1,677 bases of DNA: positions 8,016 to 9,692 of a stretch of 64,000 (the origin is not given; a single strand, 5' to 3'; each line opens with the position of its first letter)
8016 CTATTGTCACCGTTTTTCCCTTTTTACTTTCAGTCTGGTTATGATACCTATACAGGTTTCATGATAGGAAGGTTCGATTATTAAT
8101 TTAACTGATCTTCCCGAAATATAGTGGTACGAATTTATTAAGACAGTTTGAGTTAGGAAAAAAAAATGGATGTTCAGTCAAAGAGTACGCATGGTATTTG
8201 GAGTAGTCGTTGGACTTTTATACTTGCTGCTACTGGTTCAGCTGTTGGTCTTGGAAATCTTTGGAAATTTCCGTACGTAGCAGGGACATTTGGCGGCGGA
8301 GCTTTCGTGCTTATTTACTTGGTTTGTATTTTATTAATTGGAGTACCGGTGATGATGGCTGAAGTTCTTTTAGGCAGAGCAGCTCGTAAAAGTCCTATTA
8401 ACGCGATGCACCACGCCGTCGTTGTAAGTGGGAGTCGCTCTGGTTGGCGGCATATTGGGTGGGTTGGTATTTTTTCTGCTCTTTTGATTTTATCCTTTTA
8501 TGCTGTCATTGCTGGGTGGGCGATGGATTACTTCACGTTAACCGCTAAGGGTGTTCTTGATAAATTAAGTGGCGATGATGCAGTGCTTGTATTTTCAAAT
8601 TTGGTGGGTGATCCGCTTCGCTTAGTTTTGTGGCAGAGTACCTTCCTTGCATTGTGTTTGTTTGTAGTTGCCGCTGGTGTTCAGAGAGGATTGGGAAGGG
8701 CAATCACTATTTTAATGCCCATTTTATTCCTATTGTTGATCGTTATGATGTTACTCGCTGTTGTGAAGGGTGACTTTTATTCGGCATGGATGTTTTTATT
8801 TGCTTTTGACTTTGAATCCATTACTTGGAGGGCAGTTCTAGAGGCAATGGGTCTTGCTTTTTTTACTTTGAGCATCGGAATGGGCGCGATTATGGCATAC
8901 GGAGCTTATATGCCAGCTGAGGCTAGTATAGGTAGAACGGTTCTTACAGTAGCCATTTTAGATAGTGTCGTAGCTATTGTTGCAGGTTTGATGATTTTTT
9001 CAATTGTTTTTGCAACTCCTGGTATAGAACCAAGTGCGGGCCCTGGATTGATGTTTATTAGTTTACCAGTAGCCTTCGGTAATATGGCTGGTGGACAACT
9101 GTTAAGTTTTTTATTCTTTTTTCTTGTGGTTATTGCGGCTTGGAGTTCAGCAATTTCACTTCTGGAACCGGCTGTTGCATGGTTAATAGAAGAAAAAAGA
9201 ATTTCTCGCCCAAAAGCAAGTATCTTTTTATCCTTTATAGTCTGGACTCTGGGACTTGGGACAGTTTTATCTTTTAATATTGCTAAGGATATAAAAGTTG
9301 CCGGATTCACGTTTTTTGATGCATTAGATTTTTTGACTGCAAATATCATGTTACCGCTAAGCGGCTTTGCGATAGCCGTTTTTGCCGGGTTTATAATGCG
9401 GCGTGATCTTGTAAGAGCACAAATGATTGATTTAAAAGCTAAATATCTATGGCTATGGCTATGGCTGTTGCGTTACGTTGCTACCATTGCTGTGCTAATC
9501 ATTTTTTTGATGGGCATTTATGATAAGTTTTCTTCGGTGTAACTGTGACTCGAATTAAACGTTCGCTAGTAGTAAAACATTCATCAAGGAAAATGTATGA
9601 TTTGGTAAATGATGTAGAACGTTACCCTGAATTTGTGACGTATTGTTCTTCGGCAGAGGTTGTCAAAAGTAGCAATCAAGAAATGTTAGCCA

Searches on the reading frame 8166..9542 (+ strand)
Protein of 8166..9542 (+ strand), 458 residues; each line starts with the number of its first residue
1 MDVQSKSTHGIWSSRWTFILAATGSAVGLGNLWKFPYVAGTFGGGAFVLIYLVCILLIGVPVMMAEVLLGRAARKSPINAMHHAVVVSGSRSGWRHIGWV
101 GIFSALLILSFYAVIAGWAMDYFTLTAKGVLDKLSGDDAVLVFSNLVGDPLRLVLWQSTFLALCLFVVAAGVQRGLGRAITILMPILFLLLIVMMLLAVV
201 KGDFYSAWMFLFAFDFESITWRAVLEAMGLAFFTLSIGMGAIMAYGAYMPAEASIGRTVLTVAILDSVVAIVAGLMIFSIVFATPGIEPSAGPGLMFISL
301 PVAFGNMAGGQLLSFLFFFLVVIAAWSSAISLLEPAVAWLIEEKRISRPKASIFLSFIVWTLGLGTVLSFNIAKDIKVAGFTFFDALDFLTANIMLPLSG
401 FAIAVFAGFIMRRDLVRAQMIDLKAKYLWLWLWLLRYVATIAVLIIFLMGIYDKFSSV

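Call 19: find_encoding_contigs(protein=window:8166-9542:+, flank=10000, max_places=1)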
Protein window:8166-9542:+ (458 aa): 23 contigs read that carry it; 1 place shown.
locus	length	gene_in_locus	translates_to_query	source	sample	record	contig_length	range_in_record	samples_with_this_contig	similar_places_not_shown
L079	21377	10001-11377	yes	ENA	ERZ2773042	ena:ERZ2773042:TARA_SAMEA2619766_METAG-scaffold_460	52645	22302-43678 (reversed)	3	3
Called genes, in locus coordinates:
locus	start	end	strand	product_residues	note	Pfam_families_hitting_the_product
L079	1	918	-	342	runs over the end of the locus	PF13793:Pribosyltran_N, PF00156:Pribosyltran, PF14572:Pribosyl_synth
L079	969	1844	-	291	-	PF00288:GHMP_kinases_N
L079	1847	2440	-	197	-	PF03550:LolB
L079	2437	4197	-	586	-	PF13429:TPR_15 (faint), PF12895:ANAPC3 (faint), PF24575:TPR_Slam (faint), PF14559:TPR_19 (weak), PF25063:ARM_TT21_C (weak), PF13371:TPR_9 (weak), PF13432:TPR_16 (weak), PF14559:TPR_19 (weak), +11 more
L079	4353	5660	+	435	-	PF05201:GlutR_N, PF01488:Shikimate_DH, PF00745:GlutR_dimer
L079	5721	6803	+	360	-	PF03462:PCRF, PF00472:RF-1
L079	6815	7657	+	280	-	PF17827:PrmC_N, PF05175:MTS, PF02390:Methyltransf_4 (weak), PF13649:Methyltransf_25 (weak), PF13847:Methyltransf_31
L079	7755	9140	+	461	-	PF00270:DEAD, PF04851:ResIII, PF00271:Helicase_C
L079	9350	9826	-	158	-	PF01668:SmpB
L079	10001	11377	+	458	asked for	PF00209:SNF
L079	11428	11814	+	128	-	PF03364:Polyketide_cyc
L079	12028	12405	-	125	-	PF04355:BamE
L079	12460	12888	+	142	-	PF01475:FUR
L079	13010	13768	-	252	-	PF02548:Pantoate_transf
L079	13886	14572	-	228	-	PF01712:dNK, PF13238:AAA_18 (weak), PF13671:AAA_33 (faint), PF02223:Thymidylate_kin (weak)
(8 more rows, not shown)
